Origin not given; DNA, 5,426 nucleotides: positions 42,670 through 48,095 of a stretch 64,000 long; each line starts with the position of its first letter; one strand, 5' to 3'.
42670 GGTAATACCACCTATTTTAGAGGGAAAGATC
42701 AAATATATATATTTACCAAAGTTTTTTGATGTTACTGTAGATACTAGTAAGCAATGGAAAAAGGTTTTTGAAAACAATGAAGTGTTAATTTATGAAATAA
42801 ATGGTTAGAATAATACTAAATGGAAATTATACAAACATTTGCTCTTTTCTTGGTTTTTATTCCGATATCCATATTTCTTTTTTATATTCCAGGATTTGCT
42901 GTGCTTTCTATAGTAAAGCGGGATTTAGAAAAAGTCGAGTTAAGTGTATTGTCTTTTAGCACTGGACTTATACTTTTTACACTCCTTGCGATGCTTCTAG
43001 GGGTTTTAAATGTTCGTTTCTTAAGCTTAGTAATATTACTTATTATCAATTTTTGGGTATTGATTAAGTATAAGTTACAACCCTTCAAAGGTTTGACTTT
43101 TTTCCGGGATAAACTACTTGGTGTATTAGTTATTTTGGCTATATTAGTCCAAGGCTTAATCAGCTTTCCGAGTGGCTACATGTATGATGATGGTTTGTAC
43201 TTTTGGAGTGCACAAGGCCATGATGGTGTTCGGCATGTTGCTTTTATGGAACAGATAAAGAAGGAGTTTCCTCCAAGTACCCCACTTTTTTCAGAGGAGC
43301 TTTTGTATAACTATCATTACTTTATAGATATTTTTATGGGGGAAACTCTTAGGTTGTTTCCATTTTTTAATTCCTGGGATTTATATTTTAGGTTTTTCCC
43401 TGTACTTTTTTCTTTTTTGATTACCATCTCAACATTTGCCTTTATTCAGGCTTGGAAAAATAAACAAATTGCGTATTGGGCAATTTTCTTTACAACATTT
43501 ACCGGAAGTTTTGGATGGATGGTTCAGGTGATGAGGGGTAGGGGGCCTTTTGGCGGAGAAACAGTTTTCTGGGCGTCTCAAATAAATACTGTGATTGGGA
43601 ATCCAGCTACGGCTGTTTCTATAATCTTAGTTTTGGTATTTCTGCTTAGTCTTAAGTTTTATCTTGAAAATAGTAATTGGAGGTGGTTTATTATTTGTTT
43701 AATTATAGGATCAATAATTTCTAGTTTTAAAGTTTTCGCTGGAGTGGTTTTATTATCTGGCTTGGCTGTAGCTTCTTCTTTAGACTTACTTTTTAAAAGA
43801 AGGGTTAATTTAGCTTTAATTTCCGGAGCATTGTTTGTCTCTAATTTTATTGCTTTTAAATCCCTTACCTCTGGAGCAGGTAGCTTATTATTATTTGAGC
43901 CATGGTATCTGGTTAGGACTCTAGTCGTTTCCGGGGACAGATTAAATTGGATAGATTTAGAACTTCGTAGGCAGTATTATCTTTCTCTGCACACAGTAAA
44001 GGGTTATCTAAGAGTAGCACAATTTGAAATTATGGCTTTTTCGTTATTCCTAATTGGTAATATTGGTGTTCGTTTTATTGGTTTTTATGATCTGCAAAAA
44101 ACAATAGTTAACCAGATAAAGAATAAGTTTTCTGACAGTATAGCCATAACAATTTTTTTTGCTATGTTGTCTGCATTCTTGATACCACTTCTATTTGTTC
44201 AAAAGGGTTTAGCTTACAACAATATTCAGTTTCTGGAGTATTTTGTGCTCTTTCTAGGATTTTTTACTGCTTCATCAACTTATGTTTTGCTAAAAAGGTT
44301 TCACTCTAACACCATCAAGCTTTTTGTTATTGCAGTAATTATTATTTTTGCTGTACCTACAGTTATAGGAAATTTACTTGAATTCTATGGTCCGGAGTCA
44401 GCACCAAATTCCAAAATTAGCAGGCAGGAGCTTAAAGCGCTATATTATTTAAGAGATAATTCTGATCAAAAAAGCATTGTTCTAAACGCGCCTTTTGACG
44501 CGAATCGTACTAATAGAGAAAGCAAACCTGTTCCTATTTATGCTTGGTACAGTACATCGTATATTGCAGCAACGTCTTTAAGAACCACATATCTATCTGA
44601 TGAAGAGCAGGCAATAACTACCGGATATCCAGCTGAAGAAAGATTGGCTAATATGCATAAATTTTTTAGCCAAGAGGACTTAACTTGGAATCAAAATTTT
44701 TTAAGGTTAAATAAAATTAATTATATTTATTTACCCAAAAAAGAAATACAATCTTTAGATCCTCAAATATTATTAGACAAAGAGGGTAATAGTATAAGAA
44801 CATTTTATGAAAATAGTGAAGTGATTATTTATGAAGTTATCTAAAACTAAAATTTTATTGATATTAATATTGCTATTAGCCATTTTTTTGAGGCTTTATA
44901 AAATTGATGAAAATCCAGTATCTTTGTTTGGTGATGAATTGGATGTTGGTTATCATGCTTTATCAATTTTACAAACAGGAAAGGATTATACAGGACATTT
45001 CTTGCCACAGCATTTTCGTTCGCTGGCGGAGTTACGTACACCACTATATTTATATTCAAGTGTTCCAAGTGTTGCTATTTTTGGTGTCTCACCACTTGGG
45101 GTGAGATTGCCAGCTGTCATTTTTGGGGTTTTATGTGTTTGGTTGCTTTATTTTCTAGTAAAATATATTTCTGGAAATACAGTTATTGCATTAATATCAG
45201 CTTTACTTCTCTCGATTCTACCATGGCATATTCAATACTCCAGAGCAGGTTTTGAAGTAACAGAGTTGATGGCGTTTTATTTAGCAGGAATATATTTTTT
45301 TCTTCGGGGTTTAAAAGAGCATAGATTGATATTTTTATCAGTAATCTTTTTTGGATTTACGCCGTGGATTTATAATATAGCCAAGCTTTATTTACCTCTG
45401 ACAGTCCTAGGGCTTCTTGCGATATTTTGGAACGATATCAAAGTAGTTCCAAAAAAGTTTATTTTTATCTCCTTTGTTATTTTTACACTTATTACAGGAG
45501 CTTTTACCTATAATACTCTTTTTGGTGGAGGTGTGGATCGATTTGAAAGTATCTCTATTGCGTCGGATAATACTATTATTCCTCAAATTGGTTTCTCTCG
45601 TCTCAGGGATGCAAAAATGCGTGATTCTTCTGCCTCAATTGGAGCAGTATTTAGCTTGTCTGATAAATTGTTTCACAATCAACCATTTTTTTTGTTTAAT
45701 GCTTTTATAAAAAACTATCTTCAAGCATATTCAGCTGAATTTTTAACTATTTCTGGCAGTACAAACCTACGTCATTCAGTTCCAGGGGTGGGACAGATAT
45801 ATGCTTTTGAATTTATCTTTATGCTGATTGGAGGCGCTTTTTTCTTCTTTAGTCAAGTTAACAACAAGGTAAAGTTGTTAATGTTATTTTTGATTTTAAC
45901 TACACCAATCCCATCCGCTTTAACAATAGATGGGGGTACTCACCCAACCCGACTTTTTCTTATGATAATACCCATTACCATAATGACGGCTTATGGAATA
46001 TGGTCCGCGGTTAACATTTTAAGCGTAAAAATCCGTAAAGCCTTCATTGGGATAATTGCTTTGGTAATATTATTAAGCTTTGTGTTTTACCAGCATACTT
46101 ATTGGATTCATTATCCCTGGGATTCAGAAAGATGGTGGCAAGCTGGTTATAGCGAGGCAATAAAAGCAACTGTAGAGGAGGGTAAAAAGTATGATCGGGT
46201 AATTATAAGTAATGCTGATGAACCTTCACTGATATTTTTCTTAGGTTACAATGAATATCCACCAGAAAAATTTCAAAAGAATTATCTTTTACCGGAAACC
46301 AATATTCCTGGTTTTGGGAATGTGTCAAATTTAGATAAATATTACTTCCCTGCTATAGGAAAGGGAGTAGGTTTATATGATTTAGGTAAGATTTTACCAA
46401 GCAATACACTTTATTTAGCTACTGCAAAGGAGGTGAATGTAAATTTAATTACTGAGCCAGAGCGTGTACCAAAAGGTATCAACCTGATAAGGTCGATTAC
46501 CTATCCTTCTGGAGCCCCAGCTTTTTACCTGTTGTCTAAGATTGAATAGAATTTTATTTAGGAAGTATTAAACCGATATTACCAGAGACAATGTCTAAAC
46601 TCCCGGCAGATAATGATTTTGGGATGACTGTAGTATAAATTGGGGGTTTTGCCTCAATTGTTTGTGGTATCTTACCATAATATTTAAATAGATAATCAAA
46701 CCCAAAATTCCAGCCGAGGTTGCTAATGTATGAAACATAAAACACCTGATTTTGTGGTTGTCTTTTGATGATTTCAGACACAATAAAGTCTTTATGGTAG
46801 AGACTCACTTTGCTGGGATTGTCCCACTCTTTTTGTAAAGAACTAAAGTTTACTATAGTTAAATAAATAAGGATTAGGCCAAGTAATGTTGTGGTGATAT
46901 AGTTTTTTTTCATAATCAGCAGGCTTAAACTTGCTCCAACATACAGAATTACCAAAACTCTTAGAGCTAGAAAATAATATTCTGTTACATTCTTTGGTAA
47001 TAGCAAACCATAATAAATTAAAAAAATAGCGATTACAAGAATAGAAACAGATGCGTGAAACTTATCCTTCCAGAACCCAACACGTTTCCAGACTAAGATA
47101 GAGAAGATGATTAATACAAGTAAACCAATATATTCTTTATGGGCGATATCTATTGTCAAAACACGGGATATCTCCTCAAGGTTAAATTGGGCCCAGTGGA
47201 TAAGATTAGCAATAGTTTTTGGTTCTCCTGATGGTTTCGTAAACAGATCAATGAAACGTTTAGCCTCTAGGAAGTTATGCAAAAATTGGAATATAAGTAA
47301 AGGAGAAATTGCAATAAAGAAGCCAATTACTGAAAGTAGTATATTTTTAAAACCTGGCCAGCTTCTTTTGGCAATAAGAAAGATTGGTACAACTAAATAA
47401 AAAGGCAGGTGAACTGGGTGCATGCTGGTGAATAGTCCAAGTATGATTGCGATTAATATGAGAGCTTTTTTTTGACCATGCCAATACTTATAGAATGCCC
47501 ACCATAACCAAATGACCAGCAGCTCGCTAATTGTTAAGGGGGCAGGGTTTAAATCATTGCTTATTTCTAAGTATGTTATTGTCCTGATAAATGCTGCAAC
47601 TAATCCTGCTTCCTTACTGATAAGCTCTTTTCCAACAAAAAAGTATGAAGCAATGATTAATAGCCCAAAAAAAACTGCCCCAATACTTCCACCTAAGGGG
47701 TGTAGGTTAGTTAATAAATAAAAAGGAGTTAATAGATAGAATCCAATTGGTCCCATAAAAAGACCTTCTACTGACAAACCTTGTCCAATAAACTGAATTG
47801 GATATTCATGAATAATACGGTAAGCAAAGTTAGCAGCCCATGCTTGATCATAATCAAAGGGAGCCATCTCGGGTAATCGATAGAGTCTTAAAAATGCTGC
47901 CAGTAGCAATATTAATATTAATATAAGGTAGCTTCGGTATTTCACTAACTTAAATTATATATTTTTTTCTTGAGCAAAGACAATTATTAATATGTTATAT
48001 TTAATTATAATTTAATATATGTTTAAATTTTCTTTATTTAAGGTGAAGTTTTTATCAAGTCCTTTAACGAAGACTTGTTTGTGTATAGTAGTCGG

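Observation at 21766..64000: Super-locus of ~22 GT-C-like polytopic glycosyltransferase paralogs with Dpm1-like GT2 donor synthases, a flippase and nucleotide-sugar genes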

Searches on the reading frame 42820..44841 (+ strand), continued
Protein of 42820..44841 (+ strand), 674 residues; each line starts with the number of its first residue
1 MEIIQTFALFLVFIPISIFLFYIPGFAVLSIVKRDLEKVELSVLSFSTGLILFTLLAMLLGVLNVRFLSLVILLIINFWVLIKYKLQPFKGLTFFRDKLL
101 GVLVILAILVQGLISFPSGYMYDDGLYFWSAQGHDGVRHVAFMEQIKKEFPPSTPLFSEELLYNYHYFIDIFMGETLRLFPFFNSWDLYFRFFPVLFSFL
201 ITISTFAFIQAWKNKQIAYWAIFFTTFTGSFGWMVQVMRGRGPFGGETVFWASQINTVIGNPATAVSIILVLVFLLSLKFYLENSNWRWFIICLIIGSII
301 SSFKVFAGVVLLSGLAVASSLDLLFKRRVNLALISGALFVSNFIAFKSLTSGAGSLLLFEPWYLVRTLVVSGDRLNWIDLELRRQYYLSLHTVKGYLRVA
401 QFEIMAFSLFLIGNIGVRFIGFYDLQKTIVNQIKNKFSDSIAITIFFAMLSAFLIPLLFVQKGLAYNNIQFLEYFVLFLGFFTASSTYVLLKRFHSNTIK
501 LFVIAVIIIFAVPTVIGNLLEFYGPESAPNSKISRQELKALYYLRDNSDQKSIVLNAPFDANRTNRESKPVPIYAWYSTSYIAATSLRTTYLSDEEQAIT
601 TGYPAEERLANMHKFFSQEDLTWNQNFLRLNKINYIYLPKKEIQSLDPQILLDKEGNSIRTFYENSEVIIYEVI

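Call 85: search_protein_families(library=pfam, proteins=[L012:13763-14920:+, L025:15162-16286:-, L023:20845-21987:+, L024:7049-8329:+, L020:12098-13507:-, L024:20796-22016:+, L030:713-1990:-, L023:19875-20918:+, L028:20122-21981:+, L023:17727-18998:+], max_evalue=0.01)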
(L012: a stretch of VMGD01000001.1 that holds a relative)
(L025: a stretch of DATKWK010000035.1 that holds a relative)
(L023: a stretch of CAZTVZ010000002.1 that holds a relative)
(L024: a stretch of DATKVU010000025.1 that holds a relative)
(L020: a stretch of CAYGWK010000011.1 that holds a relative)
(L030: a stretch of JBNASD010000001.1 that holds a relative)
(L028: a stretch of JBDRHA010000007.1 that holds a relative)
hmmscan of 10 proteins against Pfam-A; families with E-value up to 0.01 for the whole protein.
L012:13763-14920:+ (386 aa): 0 families

L025:15162-16286:- (375 aa): 1 family
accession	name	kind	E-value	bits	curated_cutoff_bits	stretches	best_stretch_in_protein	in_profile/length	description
PF02366.24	PMT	-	0.00029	20.9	22.7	1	108-241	89-232/245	Dolichyl-phosphate-mannose-protein mannosyltransferase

L023:20845-21987:+ (381 aa): 0 families

L024:7049-8329:+ (427 aa): 0 families

L020:12098-13507:- (470 aa): 0 families

L024:20796-22016:+ (407 aa): 2 families
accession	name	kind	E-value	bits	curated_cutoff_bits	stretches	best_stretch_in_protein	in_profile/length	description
PF13440.11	Polysacc_synt_3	-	2.1e-16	60.5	23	1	42-341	2-292/293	Polysaccharide biosynthesis protein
PF01943.22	Polysacc_synt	-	5.3e-13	49.5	28.2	1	18-291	2-272/274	Polysaccharide biosynthesis protein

L030:713-1990:- (426 aa): 0 families

L023:19875-20918:+ (348 aa): 6 families
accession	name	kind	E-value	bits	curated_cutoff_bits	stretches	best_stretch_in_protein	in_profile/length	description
PF00534.26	Glycos_transf_1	-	1.3e-33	116.3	26.4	1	165-323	13-169/172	Glycosyl transferases group 1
PF13692.12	Glyco_trans_1_4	-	2.9e-23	83.1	27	1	168-312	2-142/142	Glycosyl transferases group 1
PF13439.12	Glyco_transf_4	-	2.9e-11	44.1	28.5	1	48-139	71-162/170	Glycosyltransferase Family 4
PF13524.12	Glyco_trans_1_2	-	5.5e-08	33.3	25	1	195-338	16-141/144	Glycosyl transferase-like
PF13579.12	Glyco_trans_4_4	-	4.9e-06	27.4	29.7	1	51-140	71-156/158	Glycosyl transferase 4-like domain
PF20706.3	GT4-conflict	-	5.2e-06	26.1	26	1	224-279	255-312/385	Family 4 Glycosyltransferase in conflict systems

L028:20122-21981:+ (620 aa): 4 families
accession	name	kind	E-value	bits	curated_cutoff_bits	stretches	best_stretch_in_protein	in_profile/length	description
PF13620.12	CarboxypepD_reg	-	7.3e-14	52.3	32.3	2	428-469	1-42/82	Carboxypeptidase regulatory-like domain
PF22902.2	NOMO1-like_9th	-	0.0021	18.3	27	0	578-615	9-46/75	BOS complex subunit NOMO1-like, beta sandwich domain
PF25020.1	TTR_TEN1-4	-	0.0026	18.1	27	0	428-476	8-54/86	Teneurin TTR-like domain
PF23194.1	NOMO_5th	-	0.008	17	27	0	564-606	33-81/89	NOMO fifth transthyretin-like domain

L023:17727-18998:+ (424 aa): 11 families
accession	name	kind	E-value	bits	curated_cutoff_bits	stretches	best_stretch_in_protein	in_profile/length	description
PF01593.30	Amino_oxidase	-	2.3e-22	80.3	19.8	1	15-396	3-416/443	Flavin containing amine oxidoreductase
PF13450.12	NAD_binding_8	-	1.8e-09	38.2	21.9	1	8-72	1-65/68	NAD(P)-binding Rossmann-like domain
PF01266.30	DAO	-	1.1e-08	35.5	27.9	1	5-40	1-36/353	FAD dependent oxidoreductase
PF13738.12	Pyr_redox_3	-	1.5e-05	24.9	30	0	210-243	96-130/305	Pyridine nucleotide-disulphide oxidoreductase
PF07992.20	Pyr_redox_2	-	2.9e-05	24.1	26.1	1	4-38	1-36/291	Pyridine nucleotide-disulphide oxidoreductase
PF13454.12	NAD_binding_9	-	3.9e-05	24.1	21.8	1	7-42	1-41/155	FAD-NAD(P)-binding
PF00070.33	Pyr_redox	-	0.0011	19.9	22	1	5-35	1-31/82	Pyridine nucleotide-disulphide oxidoreductase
PF03486.20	HI0933_like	-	0.0014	18.6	50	0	5-38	2-35/244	HI0933-like protein Rossmann domain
PF01946.23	Thi4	-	0.0016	18.2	26.2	1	2-40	16-55/235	Thi4 family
PF01494.25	FAD_binding_3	-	0.0075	16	22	0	5-36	3-34/349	FAD binding domain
PF00890.30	FAD_binding_2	-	0.0084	15.8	20.4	0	6-36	2-32/414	FAD binding domain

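Call 87: find_related_loci(query=A1, collection=viral_contigs, flank=8000)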
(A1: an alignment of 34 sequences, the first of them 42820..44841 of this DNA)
Query A1 (674 aa) in viral_contigs; peptide patterns used: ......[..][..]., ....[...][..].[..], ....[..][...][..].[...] (x = any residue, [..] = any of these).
83 stretches matched a pattern, but none encodes a relative of the query by tblastn (E <= 1e-3).

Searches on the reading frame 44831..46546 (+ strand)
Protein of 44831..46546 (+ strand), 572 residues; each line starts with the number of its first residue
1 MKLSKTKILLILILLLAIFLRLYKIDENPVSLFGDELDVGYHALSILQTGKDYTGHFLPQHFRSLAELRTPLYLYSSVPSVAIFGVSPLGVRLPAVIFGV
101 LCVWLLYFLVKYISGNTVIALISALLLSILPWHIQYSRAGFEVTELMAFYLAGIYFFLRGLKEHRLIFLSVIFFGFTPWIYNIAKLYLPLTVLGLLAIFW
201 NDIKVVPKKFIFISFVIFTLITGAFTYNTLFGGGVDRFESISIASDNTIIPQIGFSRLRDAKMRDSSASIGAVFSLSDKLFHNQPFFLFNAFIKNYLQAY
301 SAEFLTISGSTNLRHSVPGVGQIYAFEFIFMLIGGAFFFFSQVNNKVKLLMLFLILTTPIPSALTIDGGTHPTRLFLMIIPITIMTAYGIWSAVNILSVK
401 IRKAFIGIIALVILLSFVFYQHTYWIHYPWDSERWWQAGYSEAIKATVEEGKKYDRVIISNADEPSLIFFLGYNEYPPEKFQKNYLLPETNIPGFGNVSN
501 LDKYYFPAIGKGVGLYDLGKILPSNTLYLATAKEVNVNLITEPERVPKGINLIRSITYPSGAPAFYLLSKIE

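Call 4: search_protein_families(library=pfam, proteins=[window:44831-46546:+], max_evalue=0.01)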
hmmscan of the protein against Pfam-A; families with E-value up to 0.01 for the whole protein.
window:44831-46546:+ (572 aa): 2 families
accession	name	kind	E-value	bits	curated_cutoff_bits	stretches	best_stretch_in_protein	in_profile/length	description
PF13231.12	PMT_2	-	1.2e-09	39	26.1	1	71-219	4-152/160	Dolichyl-phosphate-mannose-protein mannosyltransferase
PF02366.24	PMT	-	1.1e-05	25.5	22.7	1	12-176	2-173/245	Dolichyl-phosphate-mannose-protein mannosyltransferase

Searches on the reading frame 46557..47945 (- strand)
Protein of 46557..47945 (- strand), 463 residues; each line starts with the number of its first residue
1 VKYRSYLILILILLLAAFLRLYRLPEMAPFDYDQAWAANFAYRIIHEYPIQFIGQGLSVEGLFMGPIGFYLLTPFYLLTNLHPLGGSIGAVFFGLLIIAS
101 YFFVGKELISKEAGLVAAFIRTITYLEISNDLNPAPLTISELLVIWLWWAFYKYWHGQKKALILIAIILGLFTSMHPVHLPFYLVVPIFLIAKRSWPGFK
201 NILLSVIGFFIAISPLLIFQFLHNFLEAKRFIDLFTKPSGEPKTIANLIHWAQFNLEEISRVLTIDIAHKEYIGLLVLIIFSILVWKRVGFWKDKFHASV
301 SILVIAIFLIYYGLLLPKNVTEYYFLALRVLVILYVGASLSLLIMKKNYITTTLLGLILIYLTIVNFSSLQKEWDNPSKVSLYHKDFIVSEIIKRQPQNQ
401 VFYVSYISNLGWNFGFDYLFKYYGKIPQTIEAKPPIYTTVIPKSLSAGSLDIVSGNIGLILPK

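Call 4: search_protein_families(library=pfam, proteins=[window:46557-47945:-], max_evalue=0.01)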
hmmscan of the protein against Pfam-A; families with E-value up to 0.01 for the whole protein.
window:46557-47945:- (463 aa): 1 family
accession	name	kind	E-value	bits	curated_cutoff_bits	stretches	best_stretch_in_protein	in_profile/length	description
PF13231.12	PMT_2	-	2.5e-05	25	26.1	1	66-218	4-159/160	Dolichyl-phosphate-mannose-protein mannosyltransferase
